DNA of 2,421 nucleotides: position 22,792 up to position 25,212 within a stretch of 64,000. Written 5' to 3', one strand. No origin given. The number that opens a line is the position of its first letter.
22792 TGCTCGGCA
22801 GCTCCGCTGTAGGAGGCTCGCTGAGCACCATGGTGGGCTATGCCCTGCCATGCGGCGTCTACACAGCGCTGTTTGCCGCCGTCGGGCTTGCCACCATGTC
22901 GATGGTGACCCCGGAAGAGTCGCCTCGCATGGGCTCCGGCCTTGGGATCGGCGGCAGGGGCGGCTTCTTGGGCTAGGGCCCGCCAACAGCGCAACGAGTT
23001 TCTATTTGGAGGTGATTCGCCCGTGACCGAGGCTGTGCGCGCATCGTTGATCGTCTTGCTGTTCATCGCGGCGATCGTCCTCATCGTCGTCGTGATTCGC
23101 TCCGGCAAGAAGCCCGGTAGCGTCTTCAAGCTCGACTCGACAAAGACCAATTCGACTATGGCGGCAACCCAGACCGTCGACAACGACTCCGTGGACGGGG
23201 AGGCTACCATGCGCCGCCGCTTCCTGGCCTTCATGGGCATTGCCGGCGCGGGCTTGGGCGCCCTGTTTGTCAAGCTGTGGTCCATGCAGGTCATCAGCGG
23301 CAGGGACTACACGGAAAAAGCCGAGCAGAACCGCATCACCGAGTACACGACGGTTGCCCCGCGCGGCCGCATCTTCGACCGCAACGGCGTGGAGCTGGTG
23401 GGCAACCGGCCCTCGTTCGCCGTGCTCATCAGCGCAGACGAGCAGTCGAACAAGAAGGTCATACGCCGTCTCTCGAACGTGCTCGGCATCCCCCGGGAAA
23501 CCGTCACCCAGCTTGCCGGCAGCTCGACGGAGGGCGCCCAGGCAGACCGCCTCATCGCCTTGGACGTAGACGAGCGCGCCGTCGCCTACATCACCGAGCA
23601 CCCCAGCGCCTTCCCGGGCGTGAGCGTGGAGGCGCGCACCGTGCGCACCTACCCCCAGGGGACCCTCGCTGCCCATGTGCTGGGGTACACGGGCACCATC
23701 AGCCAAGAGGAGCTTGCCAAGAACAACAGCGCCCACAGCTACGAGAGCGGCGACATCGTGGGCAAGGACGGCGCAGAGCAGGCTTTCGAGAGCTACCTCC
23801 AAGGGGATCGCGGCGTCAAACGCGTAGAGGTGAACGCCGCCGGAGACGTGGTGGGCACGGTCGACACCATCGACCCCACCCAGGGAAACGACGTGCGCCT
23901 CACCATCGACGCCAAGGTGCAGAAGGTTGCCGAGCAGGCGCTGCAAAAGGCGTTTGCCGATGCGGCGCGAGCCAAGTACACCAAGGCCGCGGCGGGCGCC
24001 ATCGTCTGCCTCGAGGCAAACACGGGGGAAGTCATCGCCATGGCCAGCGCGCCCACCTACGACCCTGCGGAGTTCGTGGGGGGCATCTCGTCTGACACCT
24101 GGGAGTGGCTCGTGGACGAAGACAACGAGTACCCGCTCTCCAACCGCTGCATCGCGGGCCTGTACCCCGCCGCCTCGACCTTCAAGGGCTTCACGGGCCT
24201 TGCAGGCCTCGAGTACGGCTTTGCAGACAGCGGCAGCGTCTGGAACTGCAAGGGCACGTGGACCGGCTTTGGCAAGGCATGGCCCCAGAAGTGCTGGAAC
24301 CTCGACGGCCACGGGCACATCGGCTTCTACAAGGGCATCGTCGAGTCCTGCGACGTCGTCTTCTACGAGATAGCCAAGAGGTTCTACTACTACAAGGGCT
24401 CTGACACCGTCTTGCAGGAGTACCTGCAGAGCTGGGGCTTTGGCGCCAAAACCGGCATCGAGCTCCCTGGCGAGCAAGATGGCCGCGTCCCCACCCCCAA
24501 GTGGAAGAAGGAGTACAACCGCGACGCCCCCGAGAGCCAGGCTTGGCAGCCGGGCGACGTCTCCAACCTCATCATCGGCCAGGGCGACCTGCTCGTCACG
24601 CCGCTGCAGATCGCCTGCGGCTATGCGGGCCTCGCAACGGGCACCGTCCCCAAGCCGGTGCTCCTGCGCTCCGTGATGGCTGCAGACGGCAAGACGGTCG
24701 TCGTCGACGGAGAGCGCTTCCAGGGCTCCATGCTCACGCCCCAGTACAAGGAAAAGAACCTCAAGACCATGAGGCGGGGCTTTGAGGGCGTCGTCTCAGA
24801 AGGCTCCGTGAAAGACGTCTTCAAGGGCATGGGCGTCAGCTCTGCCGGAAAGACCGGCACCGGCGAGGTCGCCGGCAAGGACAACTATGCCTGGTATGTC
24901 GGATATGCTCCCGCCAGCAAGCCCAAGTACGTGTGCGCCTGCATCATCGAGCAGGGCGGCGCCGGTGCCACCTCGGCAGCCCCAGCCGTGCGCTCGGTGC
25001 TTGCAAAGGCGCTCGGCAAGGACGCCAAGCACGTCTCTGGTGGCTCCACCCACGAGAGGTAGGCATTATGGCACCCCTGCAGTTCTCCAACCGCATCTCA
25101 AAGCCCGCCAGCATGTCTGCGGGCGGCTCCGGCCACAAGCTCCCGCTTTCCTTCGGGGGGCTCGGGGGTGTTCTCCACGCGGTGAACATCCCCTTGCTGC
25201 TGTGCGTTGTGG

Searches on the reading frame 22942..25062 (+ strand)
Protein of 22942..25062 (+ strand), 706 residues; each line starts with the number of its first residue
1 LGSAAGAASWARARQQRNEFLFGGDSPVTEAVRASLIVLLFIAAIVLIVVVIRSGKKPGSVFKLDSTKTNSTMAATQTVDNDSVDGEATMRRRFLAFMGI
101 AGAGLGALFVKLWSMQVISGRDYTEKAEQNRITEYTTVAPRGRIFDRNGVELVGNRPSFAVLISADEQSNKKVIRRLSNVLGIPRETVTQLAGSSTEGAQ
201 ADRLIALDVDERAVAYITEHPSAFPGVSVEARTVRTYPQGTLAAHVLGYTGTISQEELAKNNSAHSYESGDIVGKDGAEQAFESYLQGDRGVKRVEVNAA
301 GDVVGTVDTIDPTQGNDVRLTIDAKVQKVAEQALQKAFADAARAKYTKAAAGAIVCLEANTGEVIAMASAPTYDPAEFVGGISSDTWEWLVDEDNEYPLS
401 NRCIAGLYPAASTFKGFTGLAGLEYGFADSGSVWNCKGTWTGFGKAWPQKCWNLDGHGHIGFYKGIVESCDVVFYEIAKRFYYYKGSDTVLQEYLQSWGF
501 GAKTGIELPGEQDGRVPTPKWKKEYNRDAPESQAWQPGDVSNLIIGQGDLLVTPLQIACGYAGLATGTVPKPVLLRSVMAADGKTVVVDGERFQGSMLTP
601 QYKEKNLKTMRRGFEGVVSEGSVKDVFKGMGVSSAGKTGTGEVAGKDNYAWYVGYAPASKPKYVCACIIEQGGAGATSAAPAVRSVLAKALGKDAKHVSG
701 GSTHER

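Call 78: search_protein_families(library=pfam, proteins=[window:22942-25062:+], max_evalue=0.00001)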
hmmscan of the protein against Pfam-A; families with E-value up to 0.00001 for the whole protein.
window:22942-25062:+ (706 aa): 2 families
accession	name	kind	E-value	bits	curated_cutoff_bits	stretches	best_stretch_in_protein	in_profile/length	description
PF00905.27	Transpeptidase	-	2.8e-50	171.6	22.1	1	352-687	1-298/299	Penicillin binding protein transpeptidase domain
PF03717.20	PBP_dimer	-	3.4e-44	151.8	24.4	1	137-306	2-178/180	Penicillin-binding Protein dimerisation domain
